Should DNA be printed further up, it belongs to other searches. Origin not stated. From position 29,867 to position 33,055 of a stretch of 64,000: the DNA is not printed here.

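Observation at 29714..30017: Structured ~300-bp non-coding element between the SDR pair and mutS: MITE-like composite with terminal and nested perfect inverted repeats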

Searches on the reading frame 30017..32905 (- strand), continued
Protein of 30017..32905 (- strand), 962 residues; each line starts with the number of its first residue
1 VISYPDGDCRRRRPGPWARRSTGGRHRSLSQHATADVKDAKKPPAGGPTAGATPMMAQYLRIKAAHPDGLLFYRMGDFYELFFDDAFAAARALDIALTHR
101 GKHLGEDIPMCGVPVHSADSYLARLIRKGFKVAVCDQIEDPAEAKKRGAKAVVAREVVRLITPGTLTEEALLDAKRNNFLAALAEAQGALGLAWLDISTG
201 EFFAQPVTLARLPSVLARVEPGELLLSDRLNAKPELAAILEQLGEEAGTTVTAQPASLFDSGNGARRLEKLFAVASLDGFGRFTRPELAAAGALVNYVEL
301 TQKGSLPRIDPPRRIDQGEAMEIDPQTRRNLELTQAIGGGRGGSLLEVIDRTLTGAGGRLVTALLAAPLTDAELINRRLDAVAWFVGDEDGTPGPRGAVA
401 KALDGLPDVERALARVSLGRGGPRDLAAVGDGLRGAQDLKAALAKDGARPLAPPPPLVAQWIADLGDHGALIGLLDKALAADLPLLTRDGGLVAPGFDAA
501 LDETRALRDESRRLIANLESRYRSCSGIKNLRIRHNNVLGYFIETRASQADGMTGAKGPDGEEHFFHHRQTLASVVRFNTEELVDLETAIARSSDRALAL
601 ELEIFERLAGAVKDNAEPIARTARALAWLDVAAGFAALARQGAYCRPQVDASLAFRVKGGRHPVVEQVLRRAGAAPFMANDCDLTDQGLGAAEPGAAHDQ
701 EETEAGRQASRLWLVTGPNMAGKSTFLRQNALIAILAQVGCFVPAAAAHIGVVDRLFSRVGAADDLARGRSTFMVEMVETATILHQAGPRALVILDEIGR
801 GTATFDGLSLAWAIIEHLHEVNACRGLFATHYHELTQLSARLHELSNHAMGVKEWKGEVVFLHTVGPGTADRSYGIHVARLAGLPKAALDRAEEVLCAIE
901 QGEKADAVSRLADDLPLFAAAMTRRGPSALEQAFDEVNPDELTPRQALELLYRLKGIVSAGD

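Call 70: find_encoding_contigs(protein=P0130, flank=3000, max_places=3)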
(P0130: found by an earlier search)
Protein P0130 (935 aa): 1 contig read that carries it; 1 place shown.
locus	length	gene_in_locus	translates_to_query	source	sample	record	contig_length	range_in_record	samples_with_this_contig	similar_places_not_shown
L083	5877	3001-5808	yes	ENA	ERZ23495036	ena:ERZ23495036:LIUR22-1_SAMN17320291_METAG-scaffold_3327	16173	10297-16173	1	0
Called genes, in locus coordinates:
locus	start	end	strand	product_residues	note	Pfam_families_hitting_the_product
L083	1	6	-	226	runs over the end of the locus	PF01865:PhoU_div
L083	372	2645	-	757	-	PF00390:malic, PF03949:Malic_M, PF01515:PTA_PTB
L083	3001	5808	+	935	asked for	PF01624:MutS_I, PF05188:MutS_II, PF05192:MutS_III, PF05190:MutS_IV, PF00488:MutS_V, PF27441:MutS_C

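Call 71: find_encoding_contigs(protein=P0122, flank=10000, max_places=3)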
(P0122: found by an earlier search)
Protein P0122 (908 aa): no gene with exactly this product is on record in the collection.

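Call 73: find_encoding_contigs(protein=P0124, flank=3000, max_places=3)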
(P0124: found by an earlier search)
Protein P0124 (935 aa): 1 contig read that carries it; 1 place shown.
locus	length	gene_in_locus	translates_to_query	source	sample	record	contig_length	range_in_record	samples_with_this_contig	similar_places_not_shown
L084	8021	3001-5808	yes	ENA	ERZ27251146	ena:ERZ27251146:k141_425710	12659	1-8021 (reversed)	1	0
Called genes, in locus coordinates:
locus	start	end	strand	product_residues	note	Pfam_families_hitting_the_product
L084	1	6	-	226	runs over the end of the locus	PF01865:PhoU_div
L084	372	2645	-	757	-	PF00390:malic, PF03949:Malic_M, PF01515:PTA_PTB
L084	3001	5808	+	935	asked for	PF01624:MutS_I, PF05188:MutS_II, PF05192:MutS_III, PF05190:MutS_IV, PF00488:MutS_V, PF27441:MutS_C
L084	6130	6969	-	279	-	PF00106:adh_short, PF08659:KR, PF13561:adh_short_C2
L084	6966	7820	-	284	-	PF00106:adh_short, PF08659:KR (weak), PF13561:adh_short_C2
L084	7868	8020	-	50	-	?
